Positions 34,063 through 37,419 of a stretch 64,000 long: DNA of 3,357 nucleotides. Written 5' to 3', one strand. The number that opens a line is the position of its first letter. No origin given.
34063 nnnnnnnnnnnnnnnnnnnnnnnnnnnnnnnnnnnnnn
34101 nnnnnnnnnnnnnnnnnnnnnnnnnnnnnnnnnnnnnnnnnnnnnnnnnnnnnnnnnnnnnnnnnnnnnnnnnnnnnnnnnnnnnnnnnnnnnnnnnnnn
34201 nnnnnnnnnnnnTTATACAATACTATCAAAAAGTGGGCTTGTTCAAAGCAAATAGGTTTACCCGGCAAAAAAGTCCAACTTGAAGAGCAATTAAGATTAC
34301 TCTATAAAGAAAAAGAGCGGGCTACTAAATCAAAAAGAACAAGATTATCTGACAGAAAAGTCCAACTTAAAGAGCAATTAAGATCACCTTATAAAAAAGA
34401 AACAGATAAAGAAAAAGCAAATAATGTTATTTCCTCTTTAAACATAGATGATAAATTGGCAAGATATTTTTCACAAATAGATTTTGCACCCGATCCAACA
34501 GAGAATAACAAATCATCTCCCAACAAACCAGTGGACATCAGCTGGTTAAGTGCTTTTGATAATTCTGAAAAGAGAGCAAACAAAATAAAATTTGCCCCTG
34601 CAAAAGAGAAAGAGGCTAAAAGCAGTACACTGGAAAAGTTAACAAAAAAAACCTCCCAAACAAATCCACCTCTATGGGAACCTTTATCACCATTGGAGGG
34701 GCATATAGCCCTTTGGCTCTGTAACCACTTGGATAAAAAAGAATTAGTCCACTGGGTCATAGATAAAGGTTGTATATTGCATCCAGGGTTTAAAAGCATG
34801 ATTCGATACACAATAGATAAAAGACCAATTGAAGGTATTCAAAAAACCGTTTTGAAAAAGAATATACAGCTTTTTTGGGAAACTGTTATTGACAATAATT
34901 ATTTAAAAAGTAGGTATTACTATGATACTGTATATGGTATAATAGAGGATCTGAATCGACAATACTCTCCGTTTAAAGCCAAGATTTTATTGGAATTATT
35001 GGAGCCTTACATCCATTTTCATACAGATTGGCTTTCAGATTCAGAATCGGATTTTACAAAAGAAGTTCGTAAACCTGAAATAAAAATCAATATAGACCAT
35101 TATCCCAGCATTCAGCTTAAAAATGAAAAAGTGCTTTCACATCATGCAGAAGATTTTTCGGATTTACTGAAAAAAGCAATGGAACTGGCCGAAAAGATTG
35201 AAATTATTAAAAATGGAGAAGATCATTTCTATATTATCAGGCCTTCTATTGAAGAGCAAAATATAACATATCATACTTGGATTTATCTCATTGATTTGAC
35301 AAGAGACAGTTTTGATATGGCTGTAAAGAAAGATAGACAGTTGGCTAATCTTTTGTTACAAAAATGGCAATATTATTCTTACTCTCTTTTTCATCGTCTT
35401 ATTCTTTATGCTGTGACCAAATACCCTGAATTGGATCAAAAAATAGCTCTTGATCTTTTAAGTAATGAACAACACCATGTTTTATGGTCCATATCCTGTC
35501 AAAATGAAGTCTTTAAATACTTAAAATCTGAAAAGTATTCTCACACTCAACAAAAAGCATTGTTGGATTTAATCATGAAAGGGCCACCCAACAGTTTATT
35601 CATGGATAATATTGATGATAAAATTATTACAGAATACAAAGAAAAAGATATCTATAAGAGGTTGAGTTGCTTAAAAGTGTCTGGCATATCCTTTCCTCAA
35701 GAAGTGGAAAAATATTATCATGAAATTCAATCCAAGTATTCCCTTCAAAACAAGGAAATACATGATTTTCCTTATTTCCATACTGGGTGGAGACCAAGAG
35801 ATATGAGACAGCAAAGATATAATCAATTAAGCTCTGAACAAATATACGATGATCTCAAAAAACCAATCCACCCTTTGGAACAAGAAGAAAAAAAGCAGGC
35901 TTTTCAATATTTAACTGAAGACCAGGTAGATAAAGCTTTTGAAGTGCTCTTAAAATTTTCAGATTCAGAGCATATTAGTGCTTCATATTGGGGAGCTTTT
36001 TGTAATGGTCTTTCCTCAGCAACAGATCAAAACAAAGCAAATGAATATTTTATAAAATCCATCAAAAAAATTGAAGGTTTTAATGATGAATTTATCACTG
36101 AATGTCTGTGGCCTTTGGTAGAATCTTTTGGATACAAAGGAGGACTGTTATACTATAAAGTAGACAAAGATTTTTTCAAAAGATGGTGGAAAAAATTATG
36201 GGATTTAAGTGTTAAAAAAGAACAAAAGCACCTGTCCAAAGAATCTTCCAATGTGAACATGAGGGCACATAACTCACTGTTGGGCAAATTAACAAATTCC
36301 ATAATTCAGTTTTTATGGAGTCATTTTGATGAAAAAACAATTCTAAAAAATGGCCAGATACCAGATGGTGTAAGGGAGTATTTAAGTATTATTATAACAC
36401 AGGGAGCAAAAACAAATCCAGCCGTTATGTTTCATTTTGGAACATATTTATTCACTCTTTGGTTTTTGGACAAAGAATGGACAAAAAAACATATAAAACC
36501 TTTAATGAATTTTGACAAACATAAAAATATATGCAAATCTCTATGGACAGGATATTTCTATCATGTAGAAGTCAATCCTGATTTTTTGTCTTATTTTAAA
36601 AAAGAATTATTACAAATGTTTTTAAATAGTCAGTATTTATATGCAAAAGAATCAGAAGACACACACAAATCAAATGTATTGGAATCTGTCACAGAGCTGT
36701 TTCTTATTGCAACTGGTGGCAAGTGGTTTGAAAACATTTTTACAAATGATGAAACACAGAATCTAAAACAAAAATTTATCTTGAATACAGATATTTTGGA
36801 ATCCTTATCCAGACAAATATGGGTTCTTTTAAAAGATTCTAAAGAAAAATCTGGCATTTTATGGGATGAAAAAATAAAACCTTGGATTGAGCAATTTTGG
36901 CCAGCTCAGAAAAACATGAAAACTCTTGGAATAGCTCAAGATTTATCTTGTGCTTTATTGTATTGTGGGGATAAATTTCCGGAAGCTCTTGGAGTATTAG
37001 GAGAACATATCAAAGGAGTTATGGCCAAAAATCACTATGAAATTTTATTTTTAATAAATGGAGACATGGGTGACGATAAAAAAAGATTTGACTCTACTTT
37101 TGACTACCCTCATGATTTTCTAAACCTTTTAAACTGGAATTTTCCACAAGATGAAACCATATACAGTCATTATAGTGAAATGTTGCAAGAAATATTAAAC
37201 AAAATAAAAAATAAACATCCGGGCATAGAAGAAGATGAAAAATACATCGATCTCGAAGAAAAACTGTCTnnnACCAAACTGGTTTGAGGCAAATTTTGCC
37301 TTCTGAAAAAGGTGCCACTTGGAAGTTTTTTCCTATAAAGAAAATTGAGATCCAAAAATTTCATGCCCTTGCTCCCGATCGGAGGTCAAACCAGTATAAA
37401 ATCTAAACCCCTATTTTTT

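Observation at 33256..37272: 1318-aa SIR2-fusion protein (DSR1-like) with about 1000 aa of unassigned C-terminal sequence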

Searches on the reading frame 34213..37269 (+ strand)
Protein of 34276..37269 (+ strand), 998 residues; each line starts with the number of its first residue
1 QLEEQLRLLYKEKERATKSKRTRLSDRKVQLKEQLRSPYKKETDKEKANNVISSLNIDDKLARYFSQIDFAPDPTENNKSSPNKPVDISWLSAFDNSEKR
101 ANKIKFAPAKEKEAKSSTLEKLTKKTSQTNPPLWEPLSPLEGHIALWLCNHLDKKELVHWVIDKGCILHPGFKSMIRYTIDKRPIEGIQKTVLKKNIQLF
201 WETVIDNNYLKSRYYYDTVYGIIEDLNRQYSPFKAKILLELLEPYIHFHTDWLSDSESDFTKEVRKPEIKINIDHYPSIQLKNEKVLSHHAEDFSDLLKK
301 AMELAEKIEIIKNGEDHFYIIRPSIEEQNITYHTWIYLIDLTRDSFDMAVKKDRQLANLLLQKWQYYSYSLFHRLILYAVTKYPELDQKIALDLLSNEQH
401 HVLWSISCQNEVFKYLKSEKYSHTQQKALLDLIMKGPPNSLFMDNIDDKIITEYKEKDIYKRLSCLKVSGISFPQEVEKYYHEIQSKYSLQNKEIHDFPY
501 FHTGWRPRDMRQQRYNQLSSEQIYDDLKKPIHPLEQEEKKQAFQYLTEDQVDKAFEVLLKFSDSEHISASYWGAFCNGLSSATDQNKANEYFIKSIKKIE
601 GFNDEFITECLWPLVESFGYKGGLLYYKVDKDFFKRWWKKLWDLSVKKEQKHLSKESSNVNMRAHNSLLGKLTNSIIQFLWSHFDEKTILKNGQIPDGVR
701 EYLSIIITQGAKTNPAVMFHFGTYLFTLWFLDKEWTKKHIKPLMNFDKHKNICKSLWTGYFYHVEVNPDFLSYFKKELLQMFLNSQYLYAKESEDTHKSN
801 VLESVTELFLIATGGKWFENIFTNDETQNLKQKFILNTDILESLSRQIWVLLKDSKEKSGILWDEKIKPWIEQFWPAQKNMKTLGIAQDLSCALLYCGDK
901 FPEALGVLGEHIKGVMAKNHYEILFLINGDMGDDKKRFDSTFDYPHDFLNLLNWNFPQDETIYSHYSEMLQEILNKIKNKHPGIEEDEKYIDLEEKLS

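Call 10: search_protein_families(library=padloc, proteins=[window:34276-37269:+], max_evalue=0.01)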
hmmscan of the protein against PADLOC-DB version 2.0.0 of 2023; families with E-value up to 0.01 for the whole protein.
window:34276-37269:+ (998 aa): 2 families
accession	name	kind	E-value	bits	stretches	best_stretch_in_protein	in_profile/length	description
PDLC04167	Dsr1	-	2.4e-62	209.1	1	40-994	296-1236/1248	-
PDLC02183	Dsr1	-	2.4e-51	172.6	1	143-995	417-1268/1275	-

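Call 40: predict_structure(alignment_id=A2)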
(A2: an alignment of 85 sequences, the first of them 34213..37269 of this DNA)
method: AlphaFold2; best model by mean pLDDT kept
length: 1019 residues; sequences in the alignment: 85
mean_pLDDT: 86.6   pTM: 0.71
mean pLDDT of the five models: 86.6, 85.6, 85.4, 85.4, 84.9
residues with pLDDT >= 90: 659; 70-90: 213; 50-70: 92; < 50: 55
segments of 3 or more residues with pLDDT < 50: 1-20, 119-136, 273-278, 523-531
pLDDT, mean of each block of 10 residues (from residue 1): 39 37 61 62 81 94 88 91 94 71 85 77 36 54 80 81 96 94 91 95 66 82 92 70 93 95 92 51 75 89 96 98 94 83 79 85 97 97 95 96 92 91 91 92 91 94 83 90 93 94 90 63 45 75 93 75 93 97 87 95 93 95 93 94 90 94 96 70 91 94 83 93 96 94 97 97 95 95 94 97 93 72 95 94 97 93 96 94 96 90 92 96 96 91 91 81 95 93 82 96 96 91
secondary structure, 60 per line:
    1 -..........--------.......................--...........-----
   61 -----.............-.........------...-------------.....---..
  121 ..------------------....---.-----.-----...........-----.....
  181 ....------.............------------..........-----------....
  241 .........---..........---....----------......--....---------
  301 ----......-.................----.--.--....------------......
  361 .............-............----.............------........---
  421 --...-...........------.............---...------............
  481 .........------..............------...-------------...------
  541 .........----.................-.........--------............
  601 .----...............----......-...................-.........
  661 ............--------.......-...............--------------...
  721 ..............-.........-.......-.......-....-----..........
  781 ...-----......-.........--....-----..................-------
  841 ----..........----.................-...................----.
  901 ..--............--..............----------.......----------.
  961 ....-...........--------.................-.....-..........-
elements in order (helices of 4 or more, strands of 3 or more residues): H2-11 H20-42 H45-55 H66-78 H80-88 H111-115 H119-122 H141-144 H160-170 H176-184 H191-203 H216-225 H237-249 H253-262 E266-269 H280-285 E288-291 H305-310 H312-328 H339-342 H355-373 H375-386 H391-403 H410-417 H427-437 H444-456 H469-489 H496-509 H541-549 H554-570 H572-580 H589-601 H606-620 H625-630 H632-650 H652-672 H681-687 H689-703 H718-734 H736-744 H746-752 H754-760 H762-765 H771-783 H789-794 H796-804 H807-810 H816-833 H845-854 H859-875 H877-895 H905-916 H919-932 H943-949 H960-964 H966-976 H985-1001 H1003-1007 H1009-1018

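Call 43: fold_search(model_id=the predicted structure, library=pdb)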
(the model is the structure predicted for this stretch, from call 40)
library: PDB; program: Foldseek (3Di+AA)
matches with E <= 10: 761; with E <= 0.001: 23
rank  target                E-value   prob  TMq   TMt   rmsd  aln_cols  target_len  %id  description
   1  5owu_A                3.7e-05  1.00  0.25  0.28  19.1       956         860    9  Kap95:Nup1 complex (released 2017-10-25)
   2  7q4o_A                2.0e-04  1.00  0.30  0.34  14.6       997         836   11  Substrate-bound A-like U2 snRNP (released 2022-03-30)
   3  5dif_C                2.1e-04  1.00  0.20  0.20  18.9      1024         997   12  Crystal Structure of CPEB4 NES Peptide in complex with CRM1-Ran-RanBP1 (released 2015-09-16)
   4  5yvi_A                2.6e-04  1.00  0.23  0.27  22.9      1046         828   12  Crystal structure of Karyopherin beta2 in complex with FUS(456-526) (released 2018-05-16)
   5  2h4m_A                2.9e-04  1.00  0.23  0.27  22.2       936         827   11  Karyopherin Beta2/Transportin-M9NLS (released 2006-10-24)
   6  3w3y_A                2.9e-04  1.00  0.24  0.24  20.6      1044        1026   10  Crystal structure of Kap121p bound to Nup53p (released 2013-04-10)
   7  2qmr_C                3.4e-04  1.00  0.18  0.21  22.5       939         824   10  Karyopherin beta2/transportin (released 2007-10-30)
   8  5j3v_A                3.6e-04  1.00  0.22  0.25  23.2       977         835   10  Crystal structure of human Karyopherin-beta2 bound to the histone H3 tail (released 2016-09-21)
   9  2qmr_B                3.8e-04  1.00  0.19  0.22  21.9       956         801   11  Karyopherin beta2/transportin (released 2007-10-30)
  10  4c0p_A                3.9e-04  1.00  0.27  0.30  15.9       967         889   10  Unliganded Transportin 3 (released 2014-01-22)
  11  7dbg_C                4.1e-04  1.00  0.23  0.24  17.2      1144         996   11  Yeast CRM1e (apo) in complex with Ran-RanBP1 (released 2021-09-29)
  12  5ve8_A                4.2e-04  1.00  0.21  0.21  21.2      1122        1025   11  Crystal structure of full-length Kluyveromyces lactis Kap123 with histone H3 1-28 (released 2017-11-01)
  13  2x19_B                4.5e-04  1.00  0.27  0.29  18.1      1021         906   11  Crystal structure of Importin13 - RanGTP complex (released 2010-02-16)
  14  6n1z_A                4.5e-04  1.00  0.23  0.24  19.4      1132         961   11  Importin-9 bound to H2A-H2B (released 2019-03-20)
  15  7dvq_1                5.9e-04  1.00  0.29  0.30  14.1       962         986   11  Cryo-EM Structure of the Activated Human Minor Spliceosome (minor Bact Complex) (released 2021-03-31)
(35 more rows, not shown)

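Call 60: search_protein_representatives(protein=window:34633-37269:+)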
Query: 879 residues. Proteins with E-value up to 0.001 (for the whole library): 912; up to 1e-10: 576; up to 1e-30: 85. The best 150 are listed.
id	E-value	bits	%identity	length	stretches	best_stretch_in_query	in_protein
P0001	0.0e+00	2036.4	100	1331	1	1-879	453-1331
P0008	1.1e-247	840.9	51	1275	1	10-878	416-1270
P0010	8.0e-238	808.3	49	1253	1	1-878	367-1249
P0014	3.2e-220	750.1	48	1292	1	2-878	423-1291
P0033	4.4e-206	703.3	47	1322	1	7-878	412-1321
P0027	6.5e-203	692.8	45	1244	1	2-879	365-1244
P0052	1.9e-185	635.0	44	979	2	2-635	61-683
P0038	5.5e-181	620.2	45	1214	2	13-486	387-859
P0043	5.3e-168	577.3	42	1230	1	17-878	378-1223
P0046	3.9e-167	574.4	45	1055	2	2-633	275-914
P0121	7.0e-146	504.1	44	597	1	281-879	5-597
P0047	2.7e-144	498.8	40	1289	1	3-869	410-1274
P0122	2.8e-127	442.6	48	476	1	413-876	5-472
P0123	1.9e-119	416.6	68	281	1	599-878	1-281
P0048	1.4e-107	377.3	47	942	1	7-493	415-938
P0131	9.9e-47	176.0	26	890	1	17-837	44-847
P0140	6.0e-40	153.6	29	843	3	198-371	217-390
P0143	7.8e-39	149.9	25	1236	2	170-815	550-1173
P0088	2.7e-38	148.1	23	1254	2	168-872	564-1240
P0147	4.7e-36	140.7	27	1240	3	165-369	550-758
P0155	2.1e-34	135.3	26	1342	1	173-793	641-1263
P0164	5.4e-33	130.6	26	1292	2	569-875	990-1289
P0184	1.1e-30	123.0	28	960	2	24-395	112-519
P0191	5.5e-30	120.6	25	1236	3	169-368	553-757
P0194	1.4e-29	119.2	28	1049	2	11-357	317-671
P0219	1.9e-27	112.2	25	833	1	28-869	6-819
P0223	3.0e-27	111.5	23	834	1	23-876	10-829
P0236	2.6e-26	108.4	23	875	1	24-870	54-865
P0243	6.7e-26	107.1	23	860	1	22-786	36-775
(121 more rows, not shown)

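Call 61: search_protein_families(library=pfam, proteins=[P0155, P0164, P0131, P0219, P0223, P0236, P0243, P0140, P0184, P0194], max_evalue=0.001)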
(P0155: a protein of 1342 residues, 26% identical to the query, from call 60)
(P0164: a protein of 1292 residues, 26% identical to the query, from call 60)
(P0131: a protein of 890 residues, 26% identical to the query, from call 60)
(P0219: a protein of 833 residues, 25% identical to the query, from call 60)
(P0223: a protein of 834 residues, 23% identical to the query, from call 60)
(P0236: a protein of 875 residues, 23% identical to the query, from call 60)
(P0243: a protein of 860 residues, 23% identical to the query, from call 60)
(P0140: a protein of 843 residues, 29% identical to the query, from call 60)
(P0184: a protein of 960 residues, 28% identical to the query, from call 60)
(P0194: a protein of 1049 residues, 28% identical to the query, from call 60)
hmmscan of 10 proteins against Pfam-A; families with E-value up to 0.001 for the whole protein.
P0155 (1342 aa): 2 families
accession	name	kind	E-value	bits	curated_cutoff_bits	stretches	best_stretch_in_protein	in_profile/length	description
PF13289.12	SIR2_2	-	2.8e-23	83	24.5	1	164-310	3-140/141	SIR2-like domain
PF02146.23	SIR2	-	0.00017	22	24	1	68-179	1-96/180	Sir2 family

P0164 (1292 aa): 1 family
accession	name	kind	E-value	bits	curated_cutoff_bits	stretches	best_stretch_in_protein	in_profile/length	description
PF13289.12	SIR2_2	-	8.8e-18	65.2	24.5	1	126-277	3-141/141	SIR2-like domain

P0131 (890 aa): 0 families

P0219 (833 aa): 0 families

P0223 (834 aa): 0 families

P0236 (875 aa): 0 families

P0243 (860 aa): 0 families

P0140 (843 aa): 0 families

P0184 (960 aa): 0 families

P0194 (1049 aa): 1 family
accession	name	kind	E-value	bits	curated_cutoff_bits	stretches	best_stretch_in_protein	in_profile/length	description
PF13289.12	SIR2_2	-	5.6e-17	62.6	24.5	1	72-212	3-141/141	SIR2-like domain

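Call 65: fold_search(model_id=the predicted structure, library=viral)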
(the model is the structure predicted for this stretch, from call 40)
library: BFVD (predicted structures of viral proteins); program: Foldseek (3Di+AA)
matches with E <= 10: 306; with E <= 0.001: 0
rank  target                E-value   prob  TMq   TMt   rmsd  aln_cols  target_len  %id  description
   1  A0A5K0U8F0            1.5e-02  0.60  0.10  0.13  30.4       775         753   11  Uncharacterized protein [Yasminevirus sp. GU-2018]
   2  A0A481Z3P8            3.0e-02  0.41  0.12  0.15  23.1       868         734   11  Ankyrin repeat protein [Pithovirus LCPAC102]
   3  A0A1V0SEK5            3.2e-02  0.69  0.11  0.16  21.9       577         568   11  Uncharacterized protein [Hokovirus HKV1]
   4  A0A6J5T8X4            3.2e-02  0.47  0.09  0.11  27.0       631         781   12  Uncharacterized protein [uncultured Caudovirales phage]
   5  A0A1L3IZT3            3.9e-02  0.66  0.16  0.20  26.8       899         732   10  (no name in the UniProt tables at hand)
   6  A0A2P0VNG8            4.9e-02  0.38  0.12  0.14  28.1       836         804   10  Uncharacterized protein [Tetraselmis virus 1]
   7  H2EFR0                8.8e-02  0.90  0.21  0.32  15.7       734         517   11  Putative ankyrin repeat protein [Moumouvirus sp. 'Monve']
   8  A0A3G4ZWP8            9.5e-02  0.30  0.12  0.16  21.3       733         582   12  Uncharacterized protein (Fragment) [Faunusvirus sp.]
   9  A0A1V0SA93            9.8e-02  0.41  0.13  0.17  31.7       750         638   11  RING-type domain-containing protein [Catovirus CTV1]
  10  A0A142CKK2            1.1e-01  0.14  0.08  0.09  30.3       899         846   11  (no name in the UniProt tables at hand)
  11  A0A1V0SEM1            1.3e-01  0.60  0.15  0.20  17.2       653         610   13  RING finger domain protein [Hokovirus HKV1]
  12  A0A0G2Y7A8            1.3e-01  0.33  0.12  0.16  22.4       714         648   11  Ankyrin repeat protein [Acanthamoeba polyphaga mimivirus Kroon]
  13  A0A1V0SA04            1.4e-01  0.16  0.09  0.11  34.9       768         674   12  Ankyrin repeat protein [Catovirus CTV1]
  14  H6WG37                1.5e-01  0.38  0.11  0.20  20.7       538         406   10  Uncharacterized protein [Cyanophage S-TIM5]
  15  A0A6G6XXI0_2          1.8e-01  0.60  0.15  0.18  23.2       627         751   12  (no name in the UniProt tables at hand)
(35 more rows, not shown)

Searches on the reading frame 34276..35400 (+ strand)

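Call 10: search_protein_families(library=padloc, proteins=[window:34276-35400:+], max_evalue=0.01)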
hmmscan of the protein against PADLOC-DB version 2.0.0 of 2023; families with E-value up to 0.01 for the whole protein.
window:34276-35400:+ (375 aa): 2 families
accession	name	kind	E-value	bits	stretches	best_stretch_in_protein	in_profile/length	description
PDLC04167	Dsr1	-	2.8e-22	76.3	1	40-375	296-644/1248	-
PDLC02183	Dsr1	-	9.9e-14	48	1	143-375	417-677/1275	-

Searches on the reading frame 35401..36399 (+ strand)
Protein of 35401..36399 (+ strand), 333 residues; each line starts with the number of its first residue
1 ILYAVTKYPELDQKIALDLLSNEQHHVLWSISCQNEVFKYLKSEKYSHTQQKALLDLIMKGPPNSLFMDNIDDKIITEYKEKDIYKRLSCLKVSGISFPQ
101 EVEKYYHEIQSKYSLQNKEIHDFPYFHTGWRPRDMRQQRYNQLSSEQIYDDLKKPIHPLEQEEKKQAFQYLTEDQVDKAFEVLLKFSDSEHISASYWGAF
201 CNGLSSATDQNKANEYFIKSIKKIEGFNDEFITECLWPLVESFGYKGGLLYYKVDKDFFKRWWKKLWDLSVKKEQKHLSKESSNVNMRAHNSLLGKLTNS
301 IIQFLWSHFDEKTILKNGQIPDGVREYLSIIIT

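Call 10: search_protein_families(library=padloc, proteins=[window:35401-36399:+], max_evalue=0.01)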
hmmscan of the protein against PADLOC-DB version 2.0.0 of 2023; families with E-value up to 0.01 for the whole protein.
window:35401-36399:+ (333 aa): 2 families
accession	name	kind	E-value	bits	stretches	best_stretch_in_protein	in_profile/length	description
PDLC04167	Dsr1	-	7.5e-12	41.8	1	2-332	646-973/1248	-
PDLC02183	Dsr1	-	8e-10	35.1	1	3-148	680-830/1275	-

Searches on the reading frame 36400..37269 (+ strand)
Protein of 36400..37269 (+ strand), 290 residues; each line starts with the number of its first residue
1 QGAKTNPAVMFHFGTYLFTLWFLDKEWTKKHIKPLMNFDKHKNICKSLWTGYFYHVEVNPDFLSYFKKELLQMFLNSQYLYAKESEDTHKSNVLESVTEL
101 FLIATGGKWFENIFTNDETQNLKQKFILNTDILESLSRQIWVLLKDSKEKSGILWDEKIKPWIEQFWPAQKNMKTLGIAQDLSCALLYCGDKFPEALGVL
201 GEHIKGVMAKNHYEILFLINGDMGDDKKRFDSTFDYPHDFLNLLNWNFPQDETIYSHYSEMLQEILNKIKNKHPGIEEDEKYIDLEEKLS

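Call 10: search_protein_families(library=padloc, proteins=[window:36400-37269:+], max_evalue=0.01)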
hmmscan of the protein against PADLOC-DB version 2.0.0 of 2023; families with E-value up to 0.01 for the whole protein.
window:36400-37269:+ (290 aa): 2 families
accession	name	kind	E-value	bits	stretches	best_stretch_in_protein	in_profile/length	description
PDLC02183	Dsr1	-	1.5e-21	74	1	14-287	1024-1268/1275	-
PDLC04167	Dsr1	-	2.7e-20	69.8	1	13-286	987-1236/1248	-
